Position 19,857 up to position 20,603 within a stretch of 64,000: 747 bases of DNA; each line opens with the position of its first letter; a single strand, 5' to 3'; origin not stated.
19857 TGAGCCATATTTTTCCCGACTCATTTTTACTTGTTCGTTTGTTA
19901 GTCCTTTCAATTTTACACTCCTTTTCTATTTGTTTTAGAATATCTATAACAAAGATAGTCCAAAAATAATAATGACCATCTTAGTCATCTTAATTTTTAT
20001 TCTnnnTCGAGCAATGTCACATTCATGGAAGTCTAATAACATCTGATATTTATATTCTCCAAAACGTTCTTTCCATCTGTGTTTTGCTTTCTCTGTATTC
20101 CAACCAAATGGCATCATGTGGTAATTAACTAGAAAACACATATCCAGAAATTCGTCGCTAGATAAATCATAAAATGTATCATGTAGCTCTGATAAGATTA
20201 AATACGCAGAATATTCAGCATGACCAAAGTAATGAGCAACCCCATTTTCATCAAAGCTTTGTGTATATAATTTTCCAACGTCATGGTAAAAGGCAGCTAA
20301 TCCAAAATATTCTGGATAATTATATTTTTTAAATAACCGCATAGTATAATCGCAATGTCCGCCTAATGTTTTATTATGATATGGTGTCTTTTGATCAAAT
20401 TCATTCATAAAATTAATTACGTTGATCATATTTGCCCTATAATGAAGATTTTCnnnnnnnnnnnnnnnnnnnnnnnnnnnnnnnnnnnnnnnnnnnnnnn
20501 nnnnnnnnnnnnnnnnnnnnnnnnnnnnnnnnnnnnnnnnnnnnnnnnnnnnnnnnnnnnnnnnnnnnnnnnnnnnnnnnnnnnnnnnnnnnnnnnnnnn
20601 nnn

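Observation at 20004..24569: RNA end-healing and sealing module (Pnk-HD kinase/phosphohydrolase plus RNA ligase) with an adjacent nucleotidyltransferase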

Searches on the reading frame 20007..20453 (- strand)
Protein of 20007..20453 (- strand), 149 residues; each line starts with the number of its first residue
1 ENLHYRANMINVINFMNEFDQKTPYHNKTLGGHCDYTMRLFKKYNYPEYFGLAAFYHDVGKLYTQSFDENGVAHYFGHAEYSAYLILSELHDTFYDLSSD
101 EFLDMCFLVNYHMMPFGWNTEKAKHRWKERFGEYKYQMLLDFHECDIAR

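Call 58: search_solved_structures(query=A5, max_evalue=1, show_alignments=3)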
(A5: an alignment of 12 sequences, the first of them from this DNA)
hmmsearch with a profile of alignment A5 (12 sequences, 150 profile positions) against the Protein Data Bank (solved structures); distinct sequences matched with E-value up to 1: 15.
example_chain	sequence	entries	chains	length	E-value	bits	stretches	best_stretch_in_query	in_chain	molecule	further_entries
3wfp_A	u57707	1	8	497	2.6e-09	40.2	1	12-130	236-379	Poly A polymerase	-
3wfo_A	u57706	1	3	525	2.8e-09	40.1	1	12-130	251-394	Poly A polymerase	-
3wfr_E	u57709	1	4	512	2.8e-09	40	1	12-130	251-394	Poly A polymerase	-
3wfq_E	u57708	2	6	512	2.9e-09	40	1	12-130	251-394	Poly A polymerase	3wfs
6npa_A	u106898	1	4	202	0.00097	22.1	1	32-80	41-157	TmpB, (R)-1-hydroxy-2-trimethylaminoethylphosphonate oxygenase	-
4n6w_A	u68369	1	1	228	0.0032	20.4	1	36-88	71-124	Predicted HD phosphohydrolase PhnZ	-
4mlm_A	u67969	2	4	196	0.0049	19.8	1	36-88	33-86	Predicted HD phosphohydrolase PhnZ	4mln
4n71_A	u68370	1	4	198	0.005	19.8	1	36-88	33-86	Predicted HD phosphohydrolase PhnZ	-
7tra_Q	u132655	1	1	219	0.049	16.5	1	45-108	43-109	CRISPR-associated endonuclease Cas3-HD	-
7tr8_Q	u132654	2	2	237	0.058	16.3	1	45-108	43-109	CRISPR-associated endonuclease Cas3-HD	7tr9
7r2k_Q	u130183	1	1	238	0.058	16.3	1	45-108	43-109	CRISPR-associated endonuclease Cas3-HD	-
2ogi_A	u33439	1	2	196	0.11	15.4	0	41-72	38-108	Hypothetical protein SAG1661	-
8g9u_P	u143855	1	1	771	0.24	14.3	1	24-71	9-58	Cas3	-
3tm8_A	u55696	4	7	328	0.25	14.2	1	10-66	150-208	Uncharacterized protein | Uncharacterized protein Bd1817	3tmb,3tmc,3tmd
8zns_A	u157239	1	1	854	0.66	12.9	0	25-71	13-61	CRISPR-associated endonuclease Cas3-HD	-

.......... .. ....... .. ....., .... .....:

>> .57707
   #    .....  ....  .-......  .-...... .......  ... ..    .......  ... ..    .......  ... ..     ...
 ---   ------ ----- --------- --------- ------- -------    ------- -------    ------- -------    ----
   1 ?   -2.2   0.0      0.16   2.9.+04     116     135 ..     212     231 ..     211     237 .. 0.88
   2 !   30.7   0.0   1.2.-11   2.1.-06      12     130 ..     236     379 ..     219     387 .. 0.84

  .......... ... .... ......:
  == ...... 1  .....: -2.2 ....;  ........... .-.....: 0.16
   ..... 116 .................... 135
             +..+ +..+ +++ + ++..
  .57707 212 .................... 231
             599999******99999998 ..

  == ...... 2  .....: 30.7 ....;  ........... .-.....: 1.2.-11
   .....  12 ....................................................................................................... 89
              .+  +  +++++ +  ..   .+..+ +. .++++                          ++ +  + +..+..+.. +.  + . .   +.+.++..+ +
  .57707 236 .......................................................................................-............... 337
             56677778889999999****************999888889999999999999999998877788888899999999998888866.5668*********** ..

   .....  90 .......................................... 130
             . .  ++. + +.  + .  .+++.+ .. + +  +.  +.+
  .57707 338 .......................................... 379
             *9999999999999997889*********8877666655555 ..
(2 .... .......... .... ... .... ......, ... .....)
